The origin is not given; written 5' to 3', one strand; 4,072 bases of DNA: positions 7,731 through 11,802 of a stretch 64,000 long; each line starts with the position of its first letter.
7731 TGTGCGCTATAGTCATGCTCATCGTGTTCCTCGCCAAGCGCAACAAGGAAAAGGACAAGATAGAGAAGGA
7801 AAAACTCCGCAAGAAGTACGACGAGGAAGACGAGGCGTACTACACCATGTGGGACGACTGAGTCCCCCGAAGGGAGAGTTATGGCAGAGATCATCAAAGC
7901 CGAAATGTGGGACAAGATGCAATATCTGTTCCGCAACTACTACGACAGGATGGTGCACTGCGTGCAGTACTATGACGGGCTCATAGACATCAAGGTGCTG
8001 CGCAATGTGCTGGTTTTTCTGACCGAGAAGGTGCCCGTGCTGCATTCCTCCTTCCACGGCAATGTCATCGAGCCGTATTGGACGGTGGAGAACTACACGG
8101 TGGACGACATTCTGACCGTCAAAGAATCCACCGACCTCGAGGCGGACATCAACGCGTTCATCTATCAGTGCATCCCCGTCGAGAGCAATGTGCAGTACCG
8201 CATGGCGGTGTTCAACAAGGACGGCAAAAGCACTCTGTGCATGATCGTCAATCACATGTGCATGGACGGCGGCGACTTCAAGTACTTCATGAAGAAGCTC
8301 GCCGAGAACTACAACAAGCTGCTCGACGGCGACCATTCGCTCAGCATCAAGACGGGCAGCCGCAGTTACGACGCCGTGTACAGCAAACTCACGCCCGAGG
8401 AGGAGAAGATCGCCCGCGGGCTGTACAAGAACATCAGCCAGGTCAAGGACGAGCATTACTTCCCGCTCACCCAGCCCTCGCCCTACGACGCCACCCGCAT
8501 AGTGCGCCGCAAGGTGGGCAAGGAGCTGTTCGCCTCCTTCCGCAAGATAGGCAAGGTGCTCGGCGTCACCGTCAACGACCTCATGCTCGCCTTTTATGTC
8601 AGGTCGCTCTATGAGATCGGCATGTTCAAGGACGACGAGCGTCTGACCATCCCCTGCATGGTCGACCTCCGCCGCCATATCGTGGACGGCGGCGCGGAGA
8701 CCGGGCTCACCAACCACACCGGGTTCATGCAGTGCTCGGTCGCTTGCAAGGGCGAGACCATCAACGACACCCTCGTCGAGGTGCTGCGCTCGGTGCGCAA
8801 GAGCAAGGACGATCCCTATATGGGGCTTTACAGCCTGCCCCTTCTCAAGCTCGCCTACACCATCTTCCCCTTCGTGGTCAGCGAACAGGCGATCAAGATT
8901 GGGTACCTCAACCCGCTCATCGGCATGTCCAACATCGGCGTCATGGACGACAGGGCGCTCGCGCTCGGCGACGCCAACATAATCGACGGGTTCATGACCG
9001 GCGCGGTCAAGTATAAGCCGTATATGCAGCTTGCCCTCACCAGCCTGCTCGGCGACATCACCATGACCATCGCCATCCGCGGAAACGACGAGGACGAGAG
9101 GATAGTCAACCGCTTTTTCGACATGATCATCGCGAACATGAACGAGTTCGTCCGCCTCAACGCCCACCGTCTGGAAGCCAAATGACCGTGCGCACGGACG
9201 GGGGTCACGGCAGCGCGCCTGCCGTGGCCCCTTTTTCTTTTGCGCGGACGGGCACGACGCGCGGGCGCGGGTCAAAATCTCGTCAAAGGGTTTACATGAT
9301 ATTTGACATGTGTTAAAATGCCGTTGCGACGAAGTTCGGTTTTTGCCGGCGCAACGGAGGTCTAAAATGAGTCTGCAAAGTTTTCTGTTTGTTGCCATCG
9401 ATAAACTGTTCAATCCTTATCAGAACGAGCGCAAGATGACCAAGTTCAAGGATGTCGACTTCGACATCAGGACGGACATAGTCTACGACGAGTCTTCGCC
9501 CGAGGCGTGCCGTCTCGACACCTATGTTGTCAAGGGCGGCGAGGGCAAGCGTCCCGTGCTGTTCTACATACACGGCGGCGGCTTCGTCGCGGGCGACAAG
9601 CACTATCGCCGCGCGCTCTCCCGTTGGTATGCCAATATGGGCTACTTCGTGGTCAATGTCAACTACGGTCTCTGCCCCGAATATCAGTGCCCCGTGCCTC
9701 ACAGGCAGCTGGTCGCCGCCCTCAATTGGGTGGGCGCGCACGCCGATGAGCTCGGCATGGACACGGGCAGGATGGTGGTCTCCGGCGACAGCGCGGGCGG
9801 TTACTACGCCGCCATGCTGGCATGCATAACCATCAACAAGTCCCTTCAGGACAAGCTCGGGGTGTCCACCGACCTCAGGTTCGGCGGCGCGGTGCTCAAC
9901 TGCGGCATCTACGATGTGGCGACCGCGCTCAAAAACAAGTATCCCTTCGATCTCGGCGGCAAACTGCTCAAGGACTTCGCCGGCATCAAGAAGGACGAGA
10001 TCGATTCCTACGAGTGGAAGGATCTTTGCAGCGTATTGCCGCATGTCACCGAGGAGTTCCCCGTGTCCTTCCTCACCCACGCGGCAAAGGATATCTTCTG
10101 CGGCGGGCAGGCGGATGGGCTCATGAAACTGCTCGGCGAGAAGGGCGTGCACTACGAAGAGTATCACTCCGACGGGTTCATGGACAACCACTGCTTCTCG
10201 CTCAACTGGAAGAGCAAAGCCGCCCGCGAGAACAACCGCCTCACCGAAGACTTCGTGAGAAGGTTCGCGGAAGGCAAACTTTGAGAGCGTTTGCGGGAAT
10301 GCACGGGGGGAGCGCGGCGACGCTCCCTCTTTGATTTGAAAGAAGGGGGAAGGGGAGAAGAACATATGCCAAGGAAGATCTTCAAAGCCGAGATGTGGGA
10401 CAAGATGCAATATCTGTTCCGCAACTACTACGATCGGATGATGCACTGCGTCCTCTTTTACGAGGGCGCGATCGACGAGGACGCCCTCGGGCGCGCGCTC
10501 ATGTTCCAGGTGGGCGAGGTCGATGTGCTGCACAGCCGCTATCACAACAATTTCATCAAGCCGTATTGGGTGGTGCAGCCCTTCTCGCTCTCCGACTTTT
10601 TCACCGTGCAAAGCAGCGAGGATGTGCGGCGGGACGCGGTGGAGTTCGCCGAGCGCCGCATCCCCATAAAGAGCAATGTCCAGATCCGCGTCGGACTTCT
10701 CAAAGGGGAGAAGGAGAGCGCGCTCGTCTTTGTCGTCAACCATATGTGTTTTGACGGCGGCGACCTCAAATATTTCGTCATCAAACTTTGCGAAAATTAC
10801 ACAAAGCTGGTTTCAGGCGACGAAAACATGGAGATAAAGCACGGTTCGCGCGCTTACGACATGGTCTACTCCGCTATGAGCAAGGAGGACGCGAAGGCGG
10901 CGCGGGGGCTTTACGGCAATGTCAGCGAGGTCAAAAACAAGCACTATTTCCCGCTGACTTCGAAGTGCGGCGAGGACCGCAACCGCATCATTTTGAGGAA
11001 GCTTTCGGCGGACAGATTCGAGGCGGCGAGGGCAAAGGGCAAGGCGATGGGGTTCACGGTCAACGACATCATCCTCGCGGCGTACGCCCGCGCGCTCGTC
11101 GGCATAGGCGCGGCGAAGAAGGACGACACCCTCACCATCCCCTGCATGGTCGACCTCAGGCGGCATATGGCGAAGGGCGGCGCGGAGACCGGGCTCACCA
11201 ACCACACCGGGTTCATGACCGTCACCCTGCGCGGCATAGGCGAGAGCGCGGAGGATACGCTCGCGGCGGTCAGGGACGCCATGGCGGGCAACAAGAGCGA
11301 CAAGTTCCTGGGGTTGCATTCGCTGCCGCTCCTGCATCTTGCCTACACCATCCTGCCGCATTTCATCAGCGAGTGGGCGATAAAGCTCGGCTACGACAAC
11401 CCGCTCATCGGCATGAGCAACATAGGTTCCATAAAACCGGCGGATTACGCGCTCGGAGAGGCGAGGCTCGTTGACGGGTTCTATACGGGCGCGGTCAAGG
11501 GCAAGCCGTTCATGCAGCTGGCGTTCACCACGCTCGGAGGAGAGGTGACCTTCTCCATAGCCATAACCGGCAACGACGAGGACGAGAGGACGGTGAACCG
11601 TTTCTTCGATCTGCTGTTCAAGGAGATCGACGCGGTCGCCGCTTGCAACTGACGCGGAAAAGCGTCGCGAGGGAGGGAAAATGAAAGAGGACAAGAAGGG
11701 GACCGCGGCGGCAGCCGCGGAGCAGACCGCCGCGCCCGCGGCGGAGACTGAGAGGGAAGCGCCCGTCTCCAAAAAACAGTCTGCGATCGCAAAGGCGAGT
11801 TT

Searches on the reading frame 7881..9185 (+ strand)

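Call 89: search_protein_families(library=pfam, proteins=[window:7881-9185:+], max_evalue=0.00001)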
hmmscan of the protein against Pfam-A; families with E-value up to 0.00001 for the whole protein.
window:7881-9185:+ (434 aa): 1 family
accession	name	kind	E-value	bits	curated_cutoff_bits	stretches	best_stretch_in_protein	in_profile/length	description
PF00668.25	Condensation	-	1.3e-08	34.4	30.6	1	28-246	32-266/456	Condensation domain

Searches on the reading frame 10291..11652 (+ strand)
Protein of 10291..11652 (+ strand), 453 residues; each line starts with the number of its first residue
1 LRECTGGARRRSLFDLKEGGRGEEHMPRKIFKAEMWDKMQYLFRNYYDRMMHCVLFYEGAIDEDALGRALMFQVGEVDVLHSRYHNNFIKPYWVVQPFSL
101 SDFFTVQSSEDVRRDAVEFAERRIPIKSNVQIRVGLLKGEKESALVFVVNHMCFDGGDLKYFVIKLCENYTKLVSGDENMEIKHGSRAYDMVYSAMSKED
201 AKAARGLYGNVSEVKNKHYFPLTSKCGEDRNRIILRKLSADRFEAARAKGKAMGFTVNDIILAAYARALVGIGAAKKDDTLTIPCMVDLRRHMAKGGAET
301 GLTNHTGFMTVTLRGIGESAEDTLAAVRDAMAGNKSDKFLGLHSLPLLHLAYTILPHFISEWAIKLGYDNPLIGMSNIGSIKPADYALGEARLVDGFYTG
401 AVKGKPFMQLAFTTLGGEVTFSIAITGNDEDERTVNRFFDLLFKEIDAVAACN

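Call 89: search_protein_families(library=pfam, proteins=[window:10291-11652:+], max_evalue=0.00001)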
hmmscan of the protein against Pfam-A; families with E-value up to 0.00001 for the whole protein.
window:10291-11652:+ (453 aa): 1 family
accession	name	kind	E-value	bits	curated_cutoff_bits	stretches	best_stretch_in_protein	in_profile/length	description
PF00668.25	Condensation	-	1.3e-06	27.8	30.6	1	50-269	28-263/456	Condensation domain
